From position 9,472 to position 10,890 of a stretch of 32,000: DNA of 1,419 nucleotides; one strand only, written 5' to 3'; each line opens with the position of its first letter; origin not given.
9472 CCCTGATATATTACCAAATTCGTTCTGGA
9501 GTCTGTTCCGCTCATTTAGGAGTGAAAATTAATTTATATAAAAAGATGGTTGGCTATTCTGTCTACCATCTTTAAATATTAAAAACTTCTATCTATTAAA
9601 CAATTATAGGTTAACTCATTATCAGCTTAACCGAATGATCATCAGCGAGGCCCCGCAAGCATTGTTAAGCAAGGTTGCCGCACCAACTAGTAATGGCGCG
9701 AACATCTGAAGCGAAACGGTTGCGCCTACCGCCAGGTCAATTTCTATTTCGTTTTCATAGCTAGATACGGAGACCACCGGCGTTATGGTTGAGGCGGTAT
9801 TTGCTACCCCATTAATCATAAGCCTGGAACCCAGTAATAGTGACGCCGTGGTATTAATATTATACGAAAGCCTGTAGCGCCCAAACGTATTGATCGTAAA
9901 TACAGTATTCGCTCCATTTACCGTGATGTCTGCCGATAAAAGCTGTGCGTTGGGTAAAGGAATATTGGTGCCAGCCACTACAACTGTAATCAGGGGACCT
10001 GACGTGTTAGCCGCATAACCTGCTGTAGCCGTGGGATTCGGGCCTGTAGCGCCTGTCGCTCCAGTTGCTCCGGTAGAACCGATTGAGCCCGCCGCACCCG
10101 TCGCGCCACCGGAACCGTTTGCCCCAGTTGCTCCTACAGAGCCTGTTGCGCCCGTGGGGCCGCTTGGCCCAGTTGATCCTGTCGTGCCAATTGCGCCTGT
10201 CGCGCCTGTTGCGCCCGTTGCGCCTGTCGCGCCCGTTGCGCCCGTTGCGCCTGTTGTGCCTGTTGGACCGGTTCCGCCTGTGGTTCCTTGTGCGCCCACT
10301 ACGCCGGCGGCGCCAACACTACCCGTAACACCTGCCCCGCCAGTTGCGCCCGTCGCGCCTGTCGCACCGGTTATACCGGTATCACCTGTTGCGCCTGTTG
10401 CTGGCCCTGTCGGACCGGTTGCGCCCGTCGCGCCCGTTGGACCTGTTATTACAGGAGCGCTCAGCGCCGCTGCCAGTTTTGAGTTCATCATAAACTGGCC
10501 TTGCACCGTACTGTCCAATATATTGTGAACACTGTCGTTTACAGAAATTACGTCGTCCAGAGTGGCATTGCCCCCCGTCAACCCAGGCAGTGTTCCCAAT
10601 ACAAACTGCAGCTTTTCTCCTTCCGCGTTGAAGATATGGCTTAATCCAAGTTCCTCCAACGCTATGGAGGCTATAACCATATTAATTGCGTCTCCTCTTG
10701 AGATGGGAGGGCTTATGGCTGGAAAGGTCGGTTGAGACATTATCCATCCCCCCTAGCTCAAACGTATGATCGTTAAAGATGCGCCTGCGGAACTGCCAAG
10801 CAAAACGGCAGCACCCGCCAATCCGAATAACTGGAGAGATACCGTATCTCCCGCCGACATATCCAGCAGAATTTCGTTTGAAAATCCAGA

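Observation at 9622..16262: Four collagen-like paralogues sharing an unrecognised ~95-aa N-terminal module, with two GT2-TPR glycosyltransferases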

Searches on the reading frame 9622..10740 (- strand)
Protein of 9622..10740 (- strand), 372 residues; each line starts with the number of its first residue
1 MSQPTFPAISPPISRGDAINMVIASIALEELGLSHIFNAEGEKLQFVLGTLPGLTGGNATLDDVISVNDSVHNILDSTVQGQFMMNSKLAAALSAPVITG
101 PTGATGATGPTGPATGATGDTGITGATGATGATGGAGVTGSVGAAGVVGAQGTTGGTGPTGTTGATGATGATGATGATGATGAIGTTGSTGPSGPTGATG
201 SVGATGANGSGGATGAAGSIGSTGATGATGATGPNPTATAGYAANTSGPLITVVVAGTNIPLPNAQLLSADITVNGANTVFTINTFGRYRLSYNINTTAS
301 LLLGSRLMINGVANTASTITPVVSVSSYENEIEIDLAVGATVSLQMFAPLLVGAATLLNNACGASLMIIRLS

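Call 3: search_protein_families(library=pfam, proteins=[window:9622-10740:-], max_evalue=0.1)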
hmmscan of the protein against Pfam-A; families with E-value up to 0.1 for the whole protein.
window:9622-10740:- (372 aa): 2 families
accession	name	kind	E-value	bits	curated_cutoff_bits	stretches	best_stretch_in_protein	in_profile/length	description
PF18573.7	BclA_C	-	6.2e-40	136.5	38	1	242-372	2-128/128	BclA C-terminal domain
PF01391.23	Collagen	-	1.6e-15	57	27.2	3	185-234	4-53/60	Collagen triple helix repeat (20 copies)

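Call 4: search_protein_families(library=ncbifam, proteins=[window:9622-10740:-], max_evalue=0.1)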
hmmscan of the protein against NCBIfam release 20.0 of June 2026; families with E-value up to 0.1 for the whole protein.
window:9622-10740:- (372 aa): 3 families
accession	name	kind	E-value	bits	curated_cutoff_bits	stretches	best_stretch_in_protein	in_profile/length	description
NF038329.2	gly_rich_SclB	equivalog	7.7e-22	77.8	325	1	75-236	89-251/442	LPXTG-anchored collagen-like adhesin Scl2/SclB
NF038330.1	adhesin_SclA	exception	3.4e-18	66.5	400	1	90-238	104-251/405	LPXTG-anchored collagen-like adhesin Scl1/SclA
NF046116.1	adhesin_Lcl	equivalog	6e-14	51.4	500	1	100-235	78-261/431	collagen-like adhesin Lcl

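Call 10: search_protein_families(library=phrogs, proteins=[window:9622-10740:-], max_evalue=1)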
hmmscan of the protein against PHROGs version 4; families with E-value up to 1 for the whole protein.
window:9622-10740:- (372 aa): 34 families (the best 25 are shown)
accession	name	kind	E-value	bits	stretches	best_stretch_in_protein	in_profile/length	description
phrog_5073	-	tail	8.3e-35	121.8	2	60-192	225-355/519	tail fiber protein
phrog_3420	-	unknown function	1.6e-27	96.5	1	94-268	225-401/929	-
phrog_6320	-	tail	2.1e-23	84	1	115-244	85-215/745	tail fiber protein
phrog_29268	-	unknown function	3.3e-22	79.4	2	96-207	420-536/653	-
phrog_819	-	tail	1.8e-21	77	2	137-240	502-611/1024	tail protein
phrog_28263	-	tail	4.2e-18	65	1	94-239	610-757/1400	tail fiber protein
phrog_30509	-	tail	1e-17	65.1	2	167-364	45-240/254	collagen like minor tail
phrog_8745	-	tail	1.3e-17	63.4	1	91-259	1378-1541/1803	tail fiber protein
phrog_34255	-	unknown function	5.3e-15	55.3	1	91-258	253-417/1044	-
phrog_366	-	tail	1.9e-14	55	2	88-174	300-385/474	tail fiber protein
phrog_36982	-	unknown function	1.7e-10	40.5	2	132-281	560-712/944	-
phrog_18350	-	tail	2.8e-10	41.3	2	137-244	99-214/253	tail fiber protein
phrog_1806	-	tail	1.5e-09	38.6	1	100-233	109-230/276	collagen like minor tail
phrog_1658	-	unknown function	1.2e-08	36.1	2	175-251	42-118/239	-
phrog_17587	-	tail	2.7e-07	30.4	2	95-168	346-421/641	tail fiber protein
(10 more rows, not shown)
